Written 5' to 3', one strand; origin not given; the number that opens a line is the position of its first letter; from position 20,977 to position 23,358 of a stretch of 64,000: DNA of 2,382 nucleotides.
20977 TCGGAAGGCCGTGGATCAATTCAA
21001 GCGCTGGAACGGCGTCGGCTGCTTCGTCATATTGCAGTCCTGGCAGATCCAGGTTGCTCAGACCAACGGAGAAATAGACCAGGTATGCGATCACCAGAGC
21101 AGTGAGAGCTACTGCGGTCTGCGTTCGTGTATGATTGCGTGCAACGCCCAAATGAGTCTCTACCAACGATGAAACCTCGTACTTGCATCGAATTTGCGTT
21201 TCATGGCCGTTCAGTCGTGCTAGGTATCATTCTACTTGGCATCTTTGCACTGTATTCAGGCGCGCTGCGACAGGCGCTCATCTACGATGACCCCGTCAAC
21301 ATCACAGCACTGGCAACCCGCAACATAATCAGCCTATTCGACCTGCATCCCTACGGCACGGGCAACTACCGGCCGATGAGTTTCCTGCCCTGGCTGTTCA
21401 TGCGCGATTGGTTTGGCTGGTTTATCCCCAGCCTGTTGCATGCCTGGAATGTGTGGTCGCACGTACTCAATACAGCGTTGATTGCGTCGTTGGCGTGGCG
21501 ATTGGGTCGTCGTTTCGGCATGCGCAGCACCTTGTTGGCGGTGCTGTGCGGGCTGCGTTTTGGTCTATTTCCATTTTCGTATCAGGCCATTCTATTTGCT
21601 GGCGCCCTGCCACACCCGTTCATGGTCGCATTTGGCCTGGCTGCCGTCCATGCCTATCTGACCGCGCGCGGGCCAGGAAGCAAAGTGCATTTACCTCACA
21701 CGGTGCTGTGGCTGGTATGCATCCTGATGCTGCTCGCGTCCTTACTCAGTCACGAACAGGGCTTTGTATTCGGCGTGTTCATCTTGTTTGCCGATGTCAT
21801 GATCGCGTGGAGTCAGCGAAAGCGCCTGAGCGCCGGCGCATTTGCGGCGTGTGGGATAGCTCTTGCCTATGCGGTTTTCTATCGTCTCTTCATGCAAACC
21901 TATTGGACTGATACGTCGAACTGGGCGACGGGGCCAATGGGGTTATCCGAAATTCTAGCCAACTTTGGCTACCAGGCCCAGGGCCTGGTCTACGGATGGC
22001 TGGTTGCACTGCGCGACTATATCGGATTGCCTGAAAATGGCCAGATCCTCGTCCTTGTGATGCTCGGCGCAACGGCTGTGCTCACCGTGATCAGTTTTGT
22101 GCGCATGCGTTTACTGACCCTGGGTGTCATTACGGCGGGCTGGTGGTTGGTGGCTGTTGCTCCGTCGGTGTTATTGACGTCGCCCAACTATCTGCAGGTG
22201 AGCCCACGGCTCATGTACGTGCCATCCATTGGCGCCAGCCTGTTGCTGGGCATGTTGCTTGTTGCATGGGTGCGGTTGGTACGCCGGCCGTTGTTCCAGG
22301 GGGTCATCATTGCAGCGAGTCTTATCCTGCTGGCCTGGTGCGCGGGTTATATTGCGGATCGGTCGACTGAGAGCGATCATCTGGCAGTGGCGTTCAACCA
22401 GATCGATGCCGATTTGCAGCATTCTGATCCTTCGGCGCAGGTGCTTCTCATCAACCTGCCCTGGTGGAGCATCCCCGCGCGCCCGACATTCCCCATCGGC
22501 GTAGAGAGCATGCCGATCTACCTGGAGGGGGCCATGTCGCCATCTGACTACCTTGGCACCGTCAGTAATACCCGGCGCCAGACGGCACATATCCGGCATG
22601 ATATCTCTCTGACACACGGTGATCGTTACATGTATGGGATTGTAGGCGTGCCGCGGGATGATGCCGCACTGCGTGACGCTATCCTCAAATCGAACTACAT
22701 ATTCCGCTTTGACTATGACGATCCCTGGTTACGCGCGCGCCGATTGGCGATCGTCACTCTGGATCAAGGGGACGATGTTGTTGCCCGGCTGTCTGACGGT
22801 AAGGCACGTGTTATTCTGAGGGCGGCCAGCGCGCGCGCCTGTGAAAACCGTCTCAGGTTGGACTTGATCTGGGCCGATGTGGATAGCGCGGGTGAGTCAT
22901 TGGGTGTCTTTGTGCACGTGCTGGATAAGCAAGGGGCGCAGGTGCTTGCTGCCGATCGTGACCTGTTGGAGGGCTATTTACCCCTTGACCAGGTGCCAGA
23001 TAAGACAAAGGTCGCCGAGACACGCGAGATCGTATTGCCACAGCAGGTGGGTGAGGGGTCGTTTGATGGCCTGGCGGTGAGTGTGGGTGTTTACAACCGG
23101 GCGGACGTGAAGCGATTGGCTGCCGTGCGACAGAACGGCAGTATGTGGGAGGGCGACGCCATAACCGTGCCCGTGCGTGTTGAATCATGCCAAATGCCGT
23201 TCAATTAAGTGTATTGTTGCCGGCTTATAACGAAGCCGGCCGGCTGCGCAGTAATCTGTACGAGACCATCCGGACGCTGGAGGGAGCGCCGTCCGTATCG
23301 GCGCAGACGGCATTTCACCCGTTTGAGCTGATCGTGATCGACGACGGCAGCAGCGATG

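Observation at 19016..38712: Seven paralogous GT-C-type membrane glycosyltransferase-like genes in three classes, with one lipid-sugar synthase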

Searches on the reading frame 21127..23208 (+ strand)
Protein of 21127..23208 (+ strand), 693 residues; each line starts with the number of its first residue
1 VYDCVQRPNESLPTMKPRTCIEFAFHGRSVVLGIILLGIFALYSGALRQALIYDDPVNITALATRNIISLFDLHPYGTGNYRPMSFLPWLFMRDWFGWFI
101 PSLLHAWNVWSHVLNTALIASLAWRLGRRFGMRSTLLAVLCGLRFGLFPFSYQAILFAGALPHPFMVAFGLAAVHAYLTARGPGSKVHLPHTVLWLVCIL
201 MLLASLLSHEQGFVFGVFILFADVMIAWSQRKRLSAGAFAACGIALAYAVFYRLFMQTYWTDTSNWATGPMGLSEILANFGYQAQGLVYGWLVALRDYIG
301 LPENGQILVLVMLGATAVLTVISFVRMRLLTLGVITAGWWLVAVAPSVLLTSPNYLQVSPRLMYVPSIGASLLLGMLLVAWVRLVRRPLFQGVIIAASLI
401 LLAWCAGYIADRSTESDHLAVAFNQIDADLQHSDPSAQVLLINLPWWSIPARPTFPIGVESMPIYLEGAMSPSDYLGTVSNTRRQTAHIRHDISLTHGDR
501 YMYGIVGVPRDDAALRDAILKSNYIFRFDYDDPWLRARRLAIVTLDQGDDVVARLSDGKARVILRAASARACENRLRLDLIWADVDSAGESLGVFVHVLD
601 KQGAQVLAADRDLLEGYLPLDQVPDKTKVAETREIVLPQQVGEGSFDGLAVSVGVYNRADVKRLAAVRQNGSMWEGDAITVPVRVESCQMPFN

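Call 4: search_protein_families(library=pfam, proteins=[window:21127-23208:+], max_evalue=0.1)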
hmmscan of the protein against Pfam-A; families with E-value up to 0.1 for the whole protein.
window:21127-23208:+ (693 aa): 0 families

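Call 5: search_protein_families(library=ncbifam, proteins=[window:21127-23208:+], max_evalue=0.1)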
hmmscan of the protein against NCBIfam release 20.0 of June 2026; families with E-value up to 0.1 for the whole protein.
window:21127-23208:+ (693 aa): 0 families

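Call 8: search_solved_structures(query=window:21127-23208:+, max_evalue=10, show_alignments=2)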
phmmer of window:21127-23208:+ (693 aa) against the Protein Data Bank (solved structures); distinct sequences matched with E-value up to 10: 1.
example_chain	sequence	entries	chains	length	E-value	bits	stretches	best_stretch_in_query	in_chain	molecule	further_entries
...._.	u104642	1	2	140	0.87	11.1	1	366-439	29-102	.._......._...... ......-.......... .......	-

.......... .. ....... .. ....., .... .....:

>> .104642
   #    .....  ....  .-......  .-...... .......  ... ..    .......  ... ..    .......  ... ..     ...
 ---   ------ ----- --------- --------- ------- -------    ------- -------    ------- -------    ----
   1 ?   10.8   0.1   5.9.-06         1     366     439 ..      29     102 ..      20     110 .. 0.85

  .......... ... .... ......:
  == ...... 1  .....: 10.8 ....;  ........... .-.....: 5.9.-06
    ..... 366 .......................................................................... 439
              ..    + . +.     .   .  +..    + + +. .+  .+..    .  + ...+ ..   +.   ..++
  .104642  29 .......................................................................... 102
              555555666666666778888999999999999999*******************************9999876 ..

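Call 12: find_homologous_proteins(query=window:21127-23208:+, max_evalue=0.00001)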
Query window:21127-23208:+ (693 aa): 24 proteins with E <= 0.00001 among 8000 candidates.
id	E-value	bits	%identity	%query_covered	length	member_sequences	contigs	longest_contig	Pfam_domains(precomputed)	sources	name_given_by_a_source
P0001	0.0e+0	1538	100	98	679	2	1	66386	-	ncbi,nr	ncbi:MAG: hypothetical protein M1546_03965 [Chloroflexi bacterium]|nr:hypothetical protein [Chlorofl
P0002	4.0e-181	622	46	94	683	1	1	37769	-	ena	-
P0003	2.7e-168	580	45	97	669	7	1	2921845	-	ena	-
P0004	3.8e-166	573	45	94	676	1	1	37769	-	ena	-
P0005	2.3e-163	563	44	96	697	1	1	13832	-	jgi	jgi:hypothetical protein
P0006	3.6e-161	556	42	95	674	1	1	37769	-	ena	-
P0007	5.1e-159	549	41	95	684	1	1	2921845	-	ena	-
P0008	2.1e-157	544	43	94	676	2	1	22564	-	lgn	-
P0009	2.9e-153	530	42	94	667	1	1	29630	-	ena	-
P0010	2.6e-152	527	41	94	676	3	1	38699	-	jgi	jgi:hypothetical protein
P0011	5.9e-151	522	41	93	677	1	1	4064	-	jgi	jgi:hypothetical protein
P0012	6.4e-150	519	41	95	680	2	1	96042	-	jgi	jgi:hypothetical protein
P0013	4.7e-149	516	41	95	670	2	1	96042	-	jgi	jgi:hypothetical protein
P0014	5.9e-148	512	39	94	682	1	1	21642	-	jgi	jgi:hypothetical protein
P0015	6.4e-146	506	40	94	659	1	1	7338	-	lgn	-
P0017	1.4e-32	131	27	92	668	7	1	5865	PF13231.13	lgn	-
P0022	6.3e-26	109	26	93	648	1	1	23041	-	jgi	jgi:hypothetical protein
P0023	3.6e-22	97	24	93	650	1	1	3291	PF13231.13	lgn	-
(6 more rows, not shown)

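Call 14: search_solved_structures(query=A1, max_evalue=10, show_alignments=3)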
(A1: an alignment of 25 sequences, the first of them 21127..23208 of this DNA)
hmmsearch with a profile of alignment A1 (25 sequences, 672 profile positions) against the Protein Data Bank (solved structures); distinct sequences matched with E-value up to 10: 1.
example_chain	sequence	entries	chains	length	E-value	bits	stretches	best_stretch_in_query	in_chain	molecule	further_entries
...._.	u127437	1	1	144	2.7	9.5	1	78-111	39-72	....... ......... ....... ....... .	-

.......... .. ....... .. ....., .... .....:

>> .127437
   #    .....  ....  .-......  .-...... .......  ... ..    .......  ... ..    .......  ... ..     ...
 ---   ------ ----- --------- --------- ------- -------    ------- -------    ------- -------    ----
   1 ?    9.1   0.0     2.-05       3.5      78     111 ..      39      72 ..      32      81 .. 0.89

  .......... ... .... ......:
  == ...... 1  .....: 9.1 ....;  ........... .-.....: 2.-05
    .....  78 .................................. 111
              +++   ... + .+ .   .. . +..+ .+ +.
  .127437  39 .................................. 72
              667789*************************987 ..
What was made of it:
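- Tried and rejected: The class B profile also found no solved relative by sequence (call 14), so structure prediction was needed.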

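Call 15: search_protein_families(library=pfam, alignment_id=A1, max_evalue=0.1)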
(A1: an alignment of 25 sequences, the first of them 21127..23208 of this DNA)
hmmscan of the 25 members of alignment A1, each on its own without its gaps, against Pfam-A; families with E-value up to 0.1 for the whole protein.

A. member 1, window:21127-23208:+ (693 aa): 0 families

B. families by the number of members that match (of 25 scanned): 5 families
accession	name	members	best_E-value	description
PF13231.12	PMT_2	2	2.6e-07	Dolichyl-phosphate-mannose-protein mannosyltransferase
PF10464.14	Peptidase_U40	1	0.024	Peptidase U40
PF00693.24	Herpes_TK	1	0.051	Thymidine kinase from herpesvirus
PF15055.12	DMAC1_Dmo2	1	0.067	DMAC1/Dmo2-like domain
PF20556.3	DUF6768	1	0.094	Family of unknown function (DUF6768)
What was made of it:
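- On Pfam PMT_2 (PF13231): Two of 25 class B relatives pass (call 15).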

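Call 18: find_encoding_contigs(protein=P0003, flank=10000, max_places=2)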
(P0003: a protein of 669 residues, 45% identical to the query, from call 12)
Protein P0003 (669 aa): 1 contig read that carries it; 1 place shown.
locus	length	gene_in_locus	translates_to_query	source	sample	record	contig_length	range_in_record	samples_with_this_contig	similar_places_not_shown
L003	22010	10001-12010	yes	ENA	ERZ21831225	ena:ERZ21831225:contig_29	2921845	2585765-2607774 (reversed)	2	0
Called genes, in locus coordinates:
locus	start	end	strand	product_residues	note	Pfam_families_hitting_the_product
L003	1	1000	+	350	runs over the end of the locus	PF01380:SIS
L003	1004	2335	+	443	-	PF07690:MFS_1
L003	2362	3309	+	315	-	-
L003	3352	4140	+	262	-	PF00106:adh_short, PF08659:KR (weak), PF23441:SDR, PF13561:adh_short_C2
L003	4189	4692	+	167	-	PF13302:Acetyltransf_3, PF13420:Acetyltransf_4, PF00583:Acetyltransf_1, PF13673:Acetyltransf_10 (faint), PF13508:Acetyltransf_7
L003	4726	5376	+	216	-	PF00702:Hydrolase, PF13419:HAD_2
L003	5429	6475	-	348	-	PF01209:Ubie_methyltran, PF02353:CMAS, PF05175:MTS (weak), PF13489:Methyltransf_23, PF08241:Methyltransf_11, PF08242:Methyltransf_12, PF13649:Methyltransf_25, PF13847:Methyltransf_31, +2 more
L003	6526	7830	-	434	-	PF02550:AcetylCoA_hydro, PF13336:AcetylCoA_hyd_C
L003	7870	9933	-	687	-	PF13231:PMT_2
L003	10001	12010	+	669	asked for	-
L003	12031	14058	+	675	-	-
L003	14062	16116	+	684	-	-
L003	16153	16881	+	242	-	PF00535:Glycos_transf_2, PF10111:Glyco_tranf_2_2 (weak), PF13641:Glyco_tranf_2_3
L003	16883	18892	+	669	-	-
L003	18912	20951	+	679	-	-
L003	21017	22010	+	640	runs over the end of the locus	PF16177:ACAS_N, PF00501:AMP-binding, PF13193:AMP-binding_C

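Call 19: find_encoding_contigs(protein=P0004, flank=10000, max_places=2)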
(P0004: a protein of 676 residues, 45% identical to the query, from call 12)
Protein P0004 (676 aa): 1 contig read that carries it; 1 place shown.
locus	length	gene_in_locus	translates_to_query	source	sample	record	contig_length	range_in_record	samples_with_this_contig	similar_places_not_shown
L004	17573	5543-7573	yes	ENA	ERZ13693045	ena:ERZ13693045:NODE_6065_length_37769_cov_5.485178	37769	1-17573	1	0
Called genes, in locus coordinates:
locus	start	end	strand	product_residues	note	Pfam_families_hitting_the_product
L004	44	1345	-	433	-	PF02550:AcetylCoA_hydro, PF13336:AcetylCoA_hyd_C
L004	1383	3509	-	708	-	PF13231:PMT_2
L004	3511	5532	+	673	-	-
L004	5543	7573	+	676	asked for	-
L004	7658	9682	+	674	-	-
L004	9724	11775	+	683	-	-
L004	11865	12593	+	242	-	PF00535:Glycos_transf_2, PF10111:Glyco_tranf_2_2 (weak), PF13641:Glyco_tranf_2_3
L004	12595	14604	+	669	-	-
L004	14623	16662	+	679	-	-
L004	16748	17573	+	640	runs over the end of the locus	PF16177:ACAS_N, PF00501:AMP-binding, PF13193:AMP-binding_C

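Call 27: predict_structure(alignment_id=A1)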
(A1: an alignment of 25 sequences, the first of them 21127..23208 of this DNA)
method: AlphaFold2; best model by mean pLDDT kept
length: 693 residues; sequences in the alignment: 25
mean_pLDDT: 87.0   pTM: 0.86
mean pLDDT of the five models: 87.0, 86.5, 86.5, 84.4, 84.1
residues with pLDDT >= 90: 379; 70-90: 246; 50-70: 54; < 50: 14
segments of 3 or more residues with pLDDT < 50: 1-4, 6-9, 690-693
pLDDT, mean of each block of 10 residues (from residue 1): 45 59 82 96 92 84 85 60 89 91 94 98 94 94 97 92 97 96 74 95 95 97 93 94 94 73 55 90 94 87 87 96 95 96 93 84 96 97 95 96 95 86 85 89 87 82 74 80 85 70 84 92 90 78 86 92 94 88 90 94 90 90 92 84 75 94 92 90 75 35
secondary structure, 60 per line:
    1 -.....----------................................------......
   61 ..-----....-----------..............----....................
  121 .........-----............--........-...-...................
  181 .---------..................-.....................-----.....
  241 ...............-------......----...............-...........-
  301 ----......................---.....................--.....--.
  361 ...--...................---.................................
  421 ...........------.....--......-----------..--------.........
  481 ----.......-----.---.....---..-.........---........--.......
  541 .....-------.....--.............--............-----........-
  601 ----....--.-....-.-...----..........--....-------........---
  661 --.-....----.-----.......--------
elements in order (helices of 4 or more, strands of 3 or more residues): H2-6 H17-48 H55-62 H68-71 H83-96 H101-129 H135-146 H149-156 H162-181 H191-208 H210-230 H236-255 H263-268 H273-287 H289-299 H305-326 H330-350 H353-357 H360-363 H366-384 H388-431 E438-442 E445-450 H472-480 E485-491 E501-505 H512-520 E524-531 E534-545 E553-557 E560-572 E575-586 E592-599 E605-608 H613-616 E627-636 H639-642 E650-657 E665-668 E679-685
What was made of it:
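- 21127..23208 (+): B1: class B GT-C enzyme with no Pfam or NCBIfam model (NCBI calls it from 21169 as a hypothetical protein). TM body, alpha/beta domain and CTD. AF2 model pLDDT 87, pTM 0.86 (call 27).
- On GT-C fold superfamily: About 11 TM helices in the B1 model (call 27).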

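Call 30: fold_search(model_id=the predicted structure, library=pdb)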
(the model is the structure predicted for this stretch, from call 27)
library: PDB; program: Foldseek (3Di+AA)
matches with E <= 10: 983; with E <= 0.001: 11
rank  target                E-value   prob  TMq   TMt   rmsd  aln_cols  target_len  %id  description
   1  8age_A                3.2e-06  1.00  0.37  0.39  11.8       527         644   13  Structure of yeast oligosaccharylransferase complex with acceptor peptide bound (released 2022-12-07)
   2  5f15                  3.0e-05  1.00  0.31  0.38  13.3       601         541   11  Crystal Structure of ArnT from Cupriavidus metallidurans bound to Undecaprenyl phosphate (released 2016-02-17)
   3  8b6l_I                7.2e-05  1.00  0.35  0.35  14.8       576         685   10  Subtomogram average of the human Sec61-TRAP-OSTA-translocon (released 2022-12-07)
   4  9s6t_A                1.0e-04  1.00  0.35  0.46  11.3       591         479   10  Ternary cryo-EM structure of chicken ALG12 with Dol25-PP-GlcNAc2Man7, Dol25-P-Man, and Fab (released 2026-03-18)
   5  6w98_A                1.3e-04  1.00  0.32  0.19  19.3       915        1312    9  Single-Particle Cryo-EM Structure of Arabinofuranosyltransferase AftD from Mycobacteria (released 2020-05-13)
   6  8pn9_A                1.8e-04  1.00  0.35  0.37  10.9       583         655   12  Structure of human oligosaccharyltransferase OST-A complex bound to NGI-1 (released 2024-05-08)
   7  6ftg_5                3.0e-04  1.00  0.37  0.40  14.4       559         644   11  Subtomogram average of OST-containing ribosome-translocon complexes from canine rough microsomal membranes (released 2018-03-21)
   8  6gxc_A                3.2e-04  1.00  0.30  0.30  10.5       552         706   10  Bacterial oligosaccharyltransferase PglB in complex with an inhibitory peptide and a reactive lipid-linked oligosaccha (released 2018-11-14)
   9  6wby                  3.3e-04  1.00  0.32  0.20  18.7       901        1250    9  Single-Particle Cryo-EM Structure of Arabinofuranosyltransferase AftD from Mycobacteria, Mutant R1389S Class 2 (released 2020-05-13)
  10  8if8_B                5.3e-04  1.00  0.26  0.29  15.8       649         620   11  Arabinosyltransferase AftA (released 2023-05-31)
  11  5ogl_A                6.9e-04  1.00  0.29  0.29  10.8       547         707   10  Structure of bacterial oligosaccharyltransferase PglB in complex with an acceptor peptide and an lipid-linked oligosac (released 2017-10-25)
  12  3wak                  2.0e-03  1.00  0.35  0.29  15.3       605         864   12  Crystal structure of the Archaeoglobus fulgidus oligosaccharyltransferase (O29867_ARCFU) in the apo form (released 2013-10-30)
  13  6x0o                  2.8e-03  0.97  0.29  0.21  19.4       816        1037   10  Single-Particle Cryo-EM Structure of Arabinosyltransferase EmbB from Mycobacterium smegmatis (released 2020-06-10)
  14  8if8_C                2.9e-03  1.00  0.26  0.29  11.1       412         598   13  Arabinosyltransferase AftA (released 2023-05-31)
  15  7nqk_A                6.3e-03  0.16  0.09  0.09  29.5       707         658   11  Cryo-EM structure of the mammalian peptide transporter PepT2 (released 2021-07-07)
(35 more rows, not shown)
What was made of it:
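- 21127..23208 (+): The 14 best Foldseek PDB matches are all GT-C: STT3 3e-6, ArnT 3e-5, ALG12, AftD, PglB, AftA, EmbB (call 30).
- On GT-C fold superfamily: Global TM-scores are low, 0.26-0.37 (call 30).
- Closest known: Mycobacterial/corynebacterial lipoglycan and arabinogalactan GT-C sets. Same: B1's fold matches include AftD, AftA and EmbB (call 30).
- The B1 model has pLDDT 87 and its 14 best PDB fold matches are all GT-C (calls 27, 30). B1's best fold match is STT3 (call 30).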

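Call 32: find_related_loci(query=A1, collection=genome_contigs, flank=10000)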
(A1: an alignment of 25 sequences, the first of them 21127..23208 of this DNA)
Query A1 (693 aa) in genome_contigs; peptide patterns used: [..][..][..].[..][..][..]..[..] (x = any residue, [..] = any of these).
62 stretches matched a pattern; 30 encode a relative of the query (tblastn E <= 1e-3); 30 distinct loci.
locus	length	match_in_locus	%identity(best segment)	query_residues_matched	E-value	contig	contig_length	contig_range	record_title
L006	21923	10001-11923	43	32-683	6e-157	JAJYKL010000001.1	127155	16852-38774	MAG: Chloroflexi bacterium isolate DBS2-1.bin38 NODE_222_length_127155_cov_2.635899, whole genome shotgun sequence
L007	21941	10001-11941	42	34-689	9e-151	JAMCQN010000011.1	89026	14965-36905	MAG: Chloroflexota bacterium isolate FK_Sedi_A_Bin.40 NODE_377_length_89026_cov_7.47367, whole genome shotgun sequence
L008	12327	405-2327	41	36-687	2e-144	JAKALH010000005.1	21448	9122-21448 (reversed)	MAG: Chloroflexi bacterium isolate WY5.bin120 NODE_3807_length_21448_cov_1.285118, whole genome shotgun sequence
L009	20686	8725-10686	41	26-683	4e-149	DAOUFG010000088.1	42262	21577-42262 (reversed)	MAG TPA_asm: Thermoflexales bacterium isolate R103_16 k99_626072, whole genome shotgun sequence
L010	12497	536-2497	39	35-686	2e-133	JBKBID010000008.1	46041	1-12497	MAG: Thermoflexales bacterium isolate 21I_052.bin.31 NODE_8_length_46041_cov_8.987643, whole genome shotgun sequence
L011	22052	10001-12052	37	23-688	4e-124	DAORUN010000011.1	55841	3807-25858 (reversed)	MAG TPA_asm: Thermoflexales bacterium isolate AMR_MDS_5264 NODE_309_length_55841_cov_7.221651, whole genome shotgun sequ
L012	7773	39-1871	39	77-686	8e-117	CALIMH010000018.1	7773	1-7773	MAG: uncultured Anaerolineae bacterium isolate S1_Bin_MAXBIN__080_sub_1 genome assembly, contig: c_000000499247, whole g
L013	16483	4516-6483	39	30-689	2e-125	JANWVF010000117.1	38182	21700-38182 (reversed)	MAG: Thermoflexales bacterium isolate SKYG109 k141_281797, whole genome shotgun sequence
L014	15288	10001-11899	27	42-681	4e-38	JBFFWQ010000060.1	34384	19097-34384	MAG: Candidatus Promineifilaceae bacterium isolate Mix_mud24.2022.10.40 k141_1002269_length_34384_cov_16.4190, whole gen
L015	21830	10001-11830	25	43-667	1e-33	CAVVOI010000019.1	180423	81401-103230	MAG: uncultured Chloroflexia bacterium isolate MFD09779.bin.1.333 genome assembly, contig: contig_92286, whole genome sh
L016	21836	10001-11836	26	42-664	5e-32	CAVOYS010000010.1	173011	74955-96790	MAG: uncultured Chloroflexia bacterium isolate MFD09779.bin.2.144 genome assembly, contig: contig_57020, whole genome sh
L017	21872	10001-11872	26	42-671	3e-31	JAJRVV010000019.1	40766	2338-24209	MAG: Chloroflexota bacterium isolate Dive96_bin10.74 k141_476522, whole genome shotgun sequence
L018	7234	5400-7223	27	42-659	7e-31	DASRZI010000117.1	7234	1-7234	MAG TPA_asm: Candidatus Zixiibacteriota bacterium isolate SMAG_U14180 k141_2129402, whole genome shotgun sequence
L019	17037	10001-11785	27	43-636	2e-30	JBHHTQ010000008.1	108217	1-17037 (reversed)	MAG: Anaerolineae bacterium isolate S.9.sp3_bin.44 NODE_13_length_108217_cov_8.268421, whole genome shotgun sequence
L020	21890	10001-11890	29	43-688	4e-30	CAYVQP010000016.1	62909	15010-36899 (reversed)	MAG TPA_asm: uncultured Ardenticatenaceae bacterium isolate SRP173033_co3_129 genome assembly, contig: NODE_396_length_6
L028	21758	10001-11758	26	79-689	1e-13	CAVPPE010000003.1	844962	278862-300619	MAG: uncultured Chloroflexia bacterium isolate MFD09964.bin.1.215 genome assembly, contig: contig_17550, whole genome sh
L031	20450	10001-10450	32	25-181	5e-11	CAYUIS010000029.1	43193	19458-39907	MAG TPA_asm: uncultured Anaerolineales bacterium isolate SRP214966_co2_450 genome assembly, contig: NODE_928_length_4319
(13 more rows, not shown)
